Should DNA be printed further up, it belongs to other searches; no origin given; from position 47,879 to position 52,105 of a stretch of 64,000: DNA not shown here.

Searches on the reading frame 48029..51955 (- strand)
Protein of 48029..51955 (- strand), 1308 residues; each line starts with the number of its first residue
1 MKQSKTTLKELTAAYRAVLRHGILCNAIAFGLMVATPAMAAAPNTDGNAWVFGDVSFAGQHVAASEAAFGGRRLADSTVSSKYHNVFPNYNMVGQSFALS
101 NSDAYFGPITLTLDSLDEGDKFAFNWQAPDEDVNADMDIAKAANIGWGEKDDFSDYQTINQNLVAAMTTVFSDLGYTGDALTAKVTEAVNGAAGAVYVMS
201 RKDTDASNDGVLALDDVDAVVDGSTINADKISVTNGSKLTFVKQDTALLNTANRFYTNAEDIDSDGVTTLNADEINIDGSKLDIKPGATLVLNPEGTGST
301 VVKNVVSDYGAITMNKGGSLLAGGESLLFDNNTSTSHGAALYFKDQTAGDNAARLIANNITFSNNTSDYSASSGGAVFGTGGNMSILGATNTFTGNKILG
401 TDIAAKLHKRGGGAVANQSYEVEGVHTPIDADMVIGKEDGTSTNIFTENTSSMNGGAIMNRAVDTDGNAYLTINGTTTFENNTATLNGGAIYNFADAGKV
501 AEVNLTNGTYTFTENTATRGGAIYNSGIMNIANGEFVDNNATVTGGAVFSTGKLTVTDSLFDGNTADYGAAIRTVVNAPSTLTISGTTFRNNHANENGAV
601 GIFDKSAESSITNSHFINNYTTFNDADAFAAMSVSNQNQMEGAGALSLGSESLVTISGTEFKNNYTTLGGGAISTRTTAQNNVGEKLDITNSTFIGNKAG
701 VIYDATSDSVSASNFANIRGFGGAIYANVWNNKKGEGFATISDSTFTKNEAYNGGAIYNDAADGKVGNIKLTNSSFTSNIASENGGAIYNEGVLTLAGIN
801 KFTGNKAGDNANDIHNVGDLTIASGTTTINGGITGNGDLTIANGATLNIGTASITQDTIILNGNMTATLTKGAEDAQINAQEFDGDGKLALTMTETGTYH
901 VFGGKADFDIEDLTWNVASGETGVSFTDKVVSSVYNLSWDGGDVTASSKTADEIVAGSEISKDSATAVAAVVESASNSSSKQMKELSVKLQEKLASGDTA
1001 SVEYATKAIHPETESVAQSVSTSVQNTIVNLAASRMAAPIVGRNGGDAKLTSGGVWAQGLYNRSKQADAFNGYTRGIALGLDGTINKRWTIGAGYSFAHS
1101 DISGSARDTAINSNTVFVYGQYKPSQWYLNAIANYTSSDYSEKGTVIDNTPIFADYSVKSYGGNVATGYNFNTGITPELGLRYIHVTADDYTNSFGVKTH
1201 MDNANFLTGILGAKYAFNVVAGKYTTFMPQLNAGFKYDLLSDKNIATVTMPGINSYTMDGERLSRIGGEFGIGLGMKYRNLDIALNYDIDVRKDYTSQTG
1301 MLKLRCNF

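Call 60: search_protein_families(library=pfam, proteins=[window:48029-51955:-], max_evalue=0.001)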
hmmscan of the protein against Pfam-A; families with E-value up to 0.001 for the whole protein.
window:48029-51955:- (1308 aa): 2 families
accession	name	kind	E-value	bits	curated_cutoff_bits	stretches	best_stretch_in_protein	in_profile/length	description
PF03797.25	Autotransporter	-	4.2e-33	115.6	26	1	1055-1288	1-255/255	Autotransporter beta-domain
PF02415.23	Chlam_PMP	-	5.2e-28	94.5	20.6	0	477-493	2-18/19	Chlamydia polymorphic membrane protein (Chlamydia_PMP) repeat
